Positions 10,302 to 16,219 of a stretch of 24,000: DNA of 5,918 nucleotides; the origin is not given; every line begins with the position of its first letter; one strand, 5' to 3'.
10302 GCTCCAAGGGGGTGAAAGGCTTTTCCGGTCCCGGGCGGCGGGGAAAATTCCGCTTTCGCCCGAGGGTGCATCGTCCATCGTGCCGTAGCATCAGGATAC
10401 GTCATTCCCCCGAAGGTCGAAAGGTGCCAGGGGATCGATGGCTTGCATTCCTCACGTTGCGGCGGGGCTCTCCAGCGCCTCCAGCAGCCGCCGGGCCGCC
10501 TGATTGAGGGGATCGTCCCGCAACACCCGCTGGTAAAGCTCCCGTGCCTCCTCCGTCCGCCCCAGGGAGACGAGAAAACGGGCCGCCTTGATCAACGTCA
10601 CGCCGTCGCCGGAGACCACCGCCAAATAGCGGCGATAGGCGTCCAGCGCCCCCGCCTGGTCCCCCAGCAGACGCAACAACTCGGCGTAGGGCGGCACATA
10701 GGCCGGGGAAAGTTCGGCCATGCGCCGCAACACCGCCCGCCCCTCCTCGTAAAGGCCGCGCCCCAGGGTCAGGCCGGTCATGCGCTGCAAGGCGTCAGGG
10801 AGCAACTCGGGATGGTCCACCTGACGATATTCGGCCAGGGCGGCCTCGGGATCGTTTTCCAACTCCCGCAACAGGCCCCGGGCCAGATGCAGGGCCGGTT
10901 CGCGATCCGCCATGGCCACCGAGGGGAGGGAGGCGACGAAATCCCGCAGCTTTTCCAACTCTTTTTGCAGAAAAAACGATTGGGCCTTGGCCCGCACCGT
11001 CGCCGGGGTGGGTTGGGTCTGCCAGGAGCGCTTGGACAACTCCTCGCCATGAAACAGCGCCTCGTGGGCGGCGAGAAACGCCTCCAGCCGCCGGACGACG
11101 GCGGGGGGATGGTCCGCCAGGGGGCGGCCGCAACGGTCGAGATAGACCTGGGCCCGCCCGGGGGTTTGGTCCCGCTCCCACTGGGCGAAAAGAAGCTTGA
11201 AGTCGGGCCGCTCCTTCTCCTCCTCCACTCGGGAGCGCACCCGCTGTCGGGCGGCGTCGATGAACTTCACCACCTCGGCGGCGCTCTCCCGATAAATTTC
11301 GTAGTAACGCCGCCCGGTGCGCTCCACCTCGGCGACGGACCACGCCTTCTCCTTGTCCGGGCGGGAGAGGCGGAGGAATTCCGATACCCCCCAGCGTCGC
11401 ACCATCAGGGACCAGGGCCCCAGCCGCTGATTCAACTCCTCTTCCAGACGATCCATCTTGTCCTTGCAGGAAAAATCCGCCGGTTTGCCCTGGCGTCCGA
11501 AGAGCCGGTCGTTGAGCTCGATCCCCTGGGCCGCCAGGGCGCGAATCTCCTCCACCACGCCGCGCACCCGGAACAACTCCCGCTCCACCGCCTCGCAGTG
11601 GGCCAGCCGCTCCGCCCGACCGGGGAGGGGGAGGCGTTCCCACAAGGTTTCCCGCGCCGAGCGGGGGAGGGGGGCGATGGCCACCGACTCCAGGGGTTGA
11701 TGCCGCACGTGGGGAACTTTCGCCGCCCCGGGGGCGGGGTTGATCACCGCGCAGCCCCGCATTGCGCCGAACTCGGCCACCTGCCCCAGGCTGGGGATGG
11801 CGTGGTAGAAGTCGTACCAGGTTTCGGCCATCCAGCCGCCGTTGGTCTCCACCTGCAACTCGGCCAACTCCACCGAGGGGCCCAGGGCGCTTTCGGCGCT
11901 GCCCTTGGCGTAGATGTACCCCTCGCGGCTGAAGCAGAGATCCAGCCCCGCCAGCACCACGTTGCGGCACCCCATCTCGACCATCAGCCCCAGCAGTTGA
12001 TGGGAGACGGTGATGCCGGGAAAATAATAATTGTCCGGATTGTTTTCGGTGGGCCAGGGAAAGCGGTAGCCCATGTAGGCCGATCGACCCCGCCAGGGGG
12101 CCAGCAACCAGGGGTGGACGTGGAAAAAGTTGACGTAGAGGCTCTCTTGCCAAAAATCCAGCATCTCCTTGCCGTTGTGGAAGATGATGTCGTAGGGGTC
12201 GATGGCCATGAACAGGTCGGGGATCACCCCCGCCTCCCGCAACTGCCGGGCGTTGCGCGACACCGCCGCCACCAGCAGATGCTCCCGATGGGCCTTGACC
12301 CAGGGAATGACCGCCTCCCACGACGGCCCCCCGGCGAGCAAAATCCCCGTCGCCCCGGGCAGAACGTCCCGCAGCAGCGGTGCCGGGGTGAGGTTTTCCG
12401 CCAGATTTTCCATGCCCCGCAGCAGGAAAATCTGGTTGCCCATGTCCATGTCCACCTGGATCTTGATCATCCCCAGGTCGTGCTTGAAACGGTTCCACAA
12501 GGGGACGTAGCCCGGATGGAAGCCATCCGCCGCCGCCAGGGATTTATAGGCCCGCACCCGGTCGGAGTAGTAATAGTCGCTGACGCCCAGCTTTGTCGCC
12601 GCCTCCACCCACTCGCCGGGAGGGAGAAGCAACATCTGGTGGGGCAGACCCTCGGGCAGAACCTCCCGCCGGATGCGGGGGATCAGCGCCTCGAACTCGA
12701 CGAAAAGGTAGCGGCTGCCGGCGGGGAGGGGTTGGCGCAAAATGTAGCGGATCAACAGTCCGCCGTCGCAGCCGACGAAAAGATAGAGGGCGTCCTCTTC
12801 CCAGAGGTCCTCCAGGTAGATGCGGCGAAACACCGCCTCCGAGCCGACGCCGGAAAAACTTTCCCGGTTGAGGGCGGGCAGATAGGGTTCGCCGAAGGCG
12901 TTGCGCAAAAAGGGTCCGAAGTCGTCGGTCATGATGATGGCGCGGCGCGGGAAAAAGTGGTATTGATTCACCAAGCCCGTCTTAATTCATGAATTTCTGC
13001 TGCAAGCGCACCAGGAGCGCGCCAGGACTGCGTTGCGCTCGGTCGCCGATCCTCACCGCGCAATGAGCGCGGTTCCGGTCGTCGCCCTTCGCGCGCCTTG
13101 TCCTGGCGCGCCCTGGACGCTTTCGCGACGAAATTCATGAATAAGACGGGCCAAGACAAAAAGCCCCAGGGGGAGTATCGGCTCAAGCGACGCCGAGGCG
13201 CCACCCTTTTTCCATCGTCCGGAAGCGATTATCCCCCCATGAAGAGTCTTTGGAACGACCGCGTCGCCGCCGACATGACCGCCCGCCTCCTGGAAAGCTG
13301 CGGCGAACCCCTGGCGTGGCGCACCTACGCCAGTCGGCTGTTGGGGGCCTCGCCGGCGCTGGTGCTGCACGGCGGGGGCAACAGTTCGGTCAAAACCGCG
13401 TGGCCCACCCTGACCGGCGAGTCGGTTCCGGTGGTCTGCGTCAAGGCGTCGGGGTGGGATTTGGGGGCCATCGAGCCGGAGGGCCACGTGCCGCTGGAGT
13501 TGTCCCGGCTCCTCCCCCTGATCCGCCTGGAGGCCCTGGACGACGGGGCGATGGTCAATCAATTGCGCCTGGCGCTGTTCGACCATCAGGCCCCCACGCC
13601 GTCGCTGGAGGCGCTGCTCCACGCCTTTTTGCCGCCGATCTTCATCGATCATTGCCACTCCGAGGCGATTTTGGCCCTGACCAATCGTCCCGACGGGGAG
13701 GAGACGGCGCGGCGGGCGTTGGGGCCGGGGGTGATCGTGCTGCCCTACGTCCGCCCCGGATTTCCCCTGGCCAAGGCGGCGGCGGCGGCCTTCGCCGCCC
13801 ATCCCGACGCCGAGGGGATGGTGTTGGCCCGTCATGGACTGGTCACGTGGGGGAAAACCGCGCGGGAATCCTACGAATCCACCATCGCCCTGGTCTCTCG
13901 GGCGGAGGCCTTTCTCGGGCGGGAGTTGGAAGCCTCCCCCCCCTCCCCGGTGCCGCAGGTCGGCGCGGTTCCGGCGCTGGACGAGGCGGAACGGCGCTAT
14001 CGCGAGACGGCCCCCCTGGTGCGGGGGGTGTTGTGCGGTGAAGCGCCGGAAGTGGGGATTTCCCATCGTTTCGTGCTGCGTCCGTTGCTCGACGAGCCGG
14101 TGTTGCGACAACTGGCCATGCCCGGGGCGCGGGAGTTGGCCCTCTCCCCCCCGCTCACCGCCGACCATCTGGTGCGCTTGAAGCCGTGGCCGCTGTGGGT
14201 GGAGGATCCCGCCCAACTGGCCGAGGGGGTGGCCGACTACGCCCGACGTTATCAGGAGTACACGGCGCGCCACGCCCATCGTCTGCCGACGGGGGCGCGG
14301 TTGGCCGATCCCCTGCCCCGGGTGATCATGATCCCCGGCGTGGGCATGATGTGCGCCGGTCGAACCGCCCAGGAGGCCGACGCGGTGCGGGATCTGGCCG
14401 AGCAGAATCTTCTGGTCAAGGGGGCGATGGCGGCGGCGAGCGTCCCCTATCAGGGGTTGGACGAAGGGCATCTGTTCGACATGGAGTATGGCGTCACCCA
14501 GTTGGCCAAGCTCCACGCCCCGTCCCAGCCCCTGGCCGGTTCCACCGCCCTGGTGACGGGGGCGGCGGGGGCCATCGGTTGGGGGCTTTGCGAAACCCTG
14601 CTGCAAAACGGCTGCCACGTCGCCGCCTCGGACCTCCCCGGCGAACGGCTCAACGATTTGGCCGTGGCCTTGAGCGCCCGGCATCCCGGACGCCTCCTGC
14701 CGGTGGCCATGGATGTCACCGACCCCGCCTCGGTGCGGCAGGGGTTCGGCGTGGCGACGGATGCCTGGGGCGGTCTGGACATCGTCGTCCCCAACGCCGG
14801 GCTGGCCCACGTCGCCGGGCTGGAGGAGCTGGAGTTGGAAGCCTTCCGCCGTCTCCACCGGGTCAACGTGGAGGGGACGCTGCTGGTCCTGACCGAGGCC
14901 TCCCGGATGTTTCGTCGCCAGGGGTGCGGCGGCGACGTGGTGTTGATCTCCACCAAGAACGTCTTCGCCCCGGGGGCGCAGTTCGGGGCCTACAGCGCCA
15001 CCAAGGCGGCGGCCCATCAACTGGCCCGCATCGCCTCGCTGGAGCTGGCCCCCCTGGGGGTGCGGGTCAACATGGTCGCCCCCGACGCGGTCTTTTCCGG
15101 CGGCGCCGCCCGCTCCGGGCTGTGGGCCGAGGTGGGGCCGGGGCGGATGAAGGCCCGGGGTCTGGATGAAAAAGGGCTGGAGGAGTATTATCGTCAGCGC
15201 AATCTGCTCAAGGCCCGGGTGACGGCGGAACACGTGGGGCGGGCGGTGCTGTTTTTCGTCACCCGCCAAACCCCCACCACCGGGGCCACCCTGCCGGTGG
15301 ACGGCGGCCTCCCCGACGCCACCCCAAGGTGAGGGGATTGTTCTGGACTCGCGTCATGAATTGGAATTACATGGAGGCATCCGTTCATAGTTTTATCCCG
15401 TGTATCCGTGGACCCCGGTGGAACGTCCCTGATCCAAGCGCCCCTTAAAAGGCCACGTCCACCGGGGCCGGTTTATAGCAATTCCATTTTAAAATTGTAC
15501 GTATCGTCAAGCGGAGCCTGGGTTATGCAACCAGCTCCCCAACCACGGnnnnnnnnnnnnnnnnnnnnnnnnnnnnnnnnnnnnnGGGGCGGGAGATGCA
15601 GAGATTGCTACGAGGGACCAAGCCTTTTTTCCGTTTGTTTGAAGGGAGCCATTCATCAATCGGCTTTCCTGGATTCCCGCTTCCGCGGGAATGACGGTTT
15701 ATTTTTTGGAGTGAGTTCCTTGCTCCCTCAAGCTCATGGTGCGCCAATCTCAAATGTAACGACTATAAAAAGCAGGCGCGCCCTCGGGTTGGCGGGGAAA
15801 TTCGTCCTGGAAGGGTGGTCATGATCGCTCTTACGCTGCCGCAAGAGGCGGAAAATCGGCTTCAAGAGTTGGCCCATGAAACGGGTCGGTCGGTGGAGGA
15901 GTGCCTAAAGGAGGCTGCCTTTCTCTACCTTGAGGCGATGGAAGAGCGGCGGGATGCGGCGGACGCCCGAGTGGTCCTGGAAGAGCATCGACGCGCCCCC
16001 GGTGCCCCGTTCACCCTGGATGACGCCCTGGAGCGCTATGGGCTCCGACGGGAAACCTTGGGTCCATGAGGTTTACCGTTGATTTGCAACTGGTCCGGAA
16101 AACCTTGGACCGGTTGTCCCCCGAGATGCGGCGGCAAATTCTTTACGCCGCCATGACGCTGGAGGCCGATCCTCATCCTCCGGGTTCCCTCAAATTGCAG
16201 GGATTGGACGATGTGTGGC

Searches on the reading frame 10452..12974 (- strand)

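Call 57: search_protein_families(library=pfam, proteins=[window:10452-12974:-], max_evalue=0.0001)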
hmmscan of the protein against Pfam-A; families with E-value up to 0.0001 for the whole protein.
window:10452-12974:- (840 aa): 6 families
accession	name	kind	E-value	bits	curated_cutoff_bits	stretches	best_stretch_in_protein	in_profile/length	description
PF01973.23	MptE-like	-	5.7e-31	108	34.6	1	188-350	4-170/171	6-hydroxymethylpterin diphosphokinase MptE-like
PF14559.12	TPR_19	-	4.2e-07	30.6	25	1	771-833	5-67/68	Tetratricopeptide repeat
PF13428.12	TPR_14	-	3.5e-06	27.6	23.5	0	794-831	4-41/44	Tetratricopeptide repeat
PF07719.23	TPR_2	-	2.4e-05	24.5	27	0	797-823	7-33/34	Tetratricopeptide repeat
PF13429.12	TPR_15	-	8.1e-05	22.6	26.2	0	645-819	98-276/280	Tetratricopeptide repeat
PF13174.12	TPR_6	-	8.9e-05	23.3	26.3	0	795-822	4-31/33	Tetratricopeptide repeat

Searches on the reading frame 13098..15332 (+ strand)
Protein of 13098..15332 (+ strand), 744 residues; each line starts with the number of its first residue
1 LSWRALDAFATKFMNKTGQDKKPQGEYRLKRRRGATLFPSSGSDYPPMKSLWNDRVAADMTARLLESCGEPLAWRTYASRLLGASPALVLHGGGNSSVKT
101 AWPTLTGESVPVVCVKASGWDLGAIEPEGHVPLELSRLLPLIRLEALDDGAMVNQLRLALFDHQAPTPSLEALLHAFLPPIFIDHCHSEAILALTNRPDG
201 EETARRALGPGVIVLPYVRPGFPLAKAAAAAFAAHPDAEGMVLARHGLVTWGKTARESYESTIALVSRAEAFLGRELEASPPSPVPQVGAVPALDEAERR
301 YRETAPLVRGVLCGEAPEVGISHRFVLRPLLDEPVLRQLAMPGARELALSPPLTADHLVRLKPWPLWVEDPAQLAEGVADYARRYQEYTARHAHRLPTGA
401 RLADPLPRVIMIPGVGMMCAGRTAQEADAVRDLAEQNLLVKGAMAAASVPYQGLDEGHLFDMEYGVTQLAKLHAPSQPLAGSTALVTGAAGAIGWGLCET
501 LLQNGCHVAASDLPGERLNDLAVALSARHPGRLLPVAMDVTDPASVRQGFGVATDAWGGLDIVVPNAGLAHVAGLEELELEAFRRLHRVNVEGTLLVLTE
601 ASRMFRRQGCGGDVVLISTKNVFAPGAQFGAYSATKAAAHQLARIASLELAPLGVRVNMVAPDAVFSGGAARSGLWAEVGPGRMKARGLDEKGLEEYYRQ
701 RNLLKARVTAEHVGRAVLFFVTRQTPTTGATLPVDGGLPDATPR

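Call 13: search_protein_families(library=pfam, proteins=[window:13098-15332:+], max_evalue=0.001)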
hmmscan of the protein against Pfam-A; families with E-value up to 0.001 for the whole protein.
window:13098-15332:+ (744 aa): 6 families
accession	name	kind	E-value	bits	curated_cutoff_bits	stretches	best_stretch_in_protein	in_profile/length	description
PF00106.31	adh_short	-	2.6e-38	131.9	26.6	1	483-665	2-182/195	short chain dehydrogenase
PF13561.12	adh_short_C2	-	5.6e-38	131.3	27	1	488-738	1-235/236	Enoyl-(Acyl carrier protein) reductase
PF00596.27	Aldolase_II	-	2.8e-19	70.1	22.2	1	78-271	6-181/183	Class II Aldolase and Adducin N-terminal domain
PF01370.27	Epimerase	-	2e-06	27.9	20.9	1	484-644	1-154/240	NAD dependent epimerase/dehydratase family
PF08659.16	KR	-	4.4e-05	23.9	22.6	1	483-644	2-161/180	KR domain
PF02719.21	Polysacc_synt_2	-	0.00023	20.9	20.2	1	485-643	2-149/293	Polysaccharide biosynthesis protein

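Call 55: find_related_loci(query=window:13098-15332:+, collection=metagenome_contigs, flank=10000)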
Query window:13098-15332:+ (744 aa) in metagenome_contigs; peptide patterns used: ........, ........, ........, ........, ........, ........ (x = any residue, [..] = any of these).
483 stretches matched a pattern; 352 encode a relative of the query (tblastn E <= 1e-3); the best 80 are kept; 80 distinct loci.
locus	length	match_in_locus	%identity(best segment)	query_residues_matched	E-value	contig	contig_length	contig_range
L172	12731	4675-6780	55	48-744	0e+0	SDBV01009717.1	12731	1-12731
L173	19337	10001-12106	55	48-744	0e+0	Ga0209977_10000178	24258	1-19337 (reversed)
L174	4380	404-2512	55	47-744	0e+0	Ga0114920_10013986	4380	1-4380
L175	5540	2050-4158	55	47-744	0e+0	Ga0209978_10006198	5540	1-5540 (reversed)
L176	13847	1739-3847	54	47-744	0e+0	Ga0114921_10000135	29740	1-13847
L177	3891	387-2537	53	32-744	0e+0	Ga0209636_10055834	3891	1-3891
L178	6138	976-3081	58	48-744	0e+0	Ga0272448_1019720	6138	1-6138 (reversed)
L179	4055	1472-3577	54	48-744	0e+0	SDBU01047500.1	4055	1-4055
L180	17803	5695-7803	56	48-744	0e+0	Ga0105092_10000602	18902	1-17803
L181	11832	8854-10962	56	48-744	0e+0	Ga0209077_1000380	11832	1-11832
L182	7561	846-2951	56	48-744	0e+0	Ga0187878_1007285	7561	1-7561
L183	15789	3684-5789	54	48-744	0e+0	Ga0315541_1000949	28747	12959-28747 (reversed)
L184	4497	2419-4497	59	48-736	0e+0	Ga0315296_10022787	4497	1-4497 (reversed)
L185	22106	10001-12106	53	48-744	0e+0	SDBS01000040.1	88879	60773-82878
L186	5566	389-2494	56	48-744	0e+0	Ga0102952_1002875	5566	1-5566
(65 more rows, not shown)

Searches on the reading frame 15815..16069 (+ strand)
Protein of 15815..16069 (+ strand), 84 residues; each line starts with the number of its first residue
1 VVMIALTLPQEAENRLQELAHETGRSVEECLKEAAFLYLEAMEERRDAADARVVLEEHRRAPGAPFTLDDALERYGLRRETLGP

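Call 13: search_protein_families(library=pfam, proteins=[window:15815-16069:+], max_evalue=0.001)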
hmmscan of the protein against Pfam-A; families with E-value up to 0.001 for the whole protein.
window:15815-16069:+ (84 aa): 1 family
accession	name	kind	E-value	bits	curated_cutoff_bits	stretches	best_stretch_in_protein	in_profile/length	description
PF07878.17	RHH_5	-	8.7e-05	22.6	26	1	4-27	4-27/43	CopG-like RHH_1 or ribbon-helix-helix domain, RHH_5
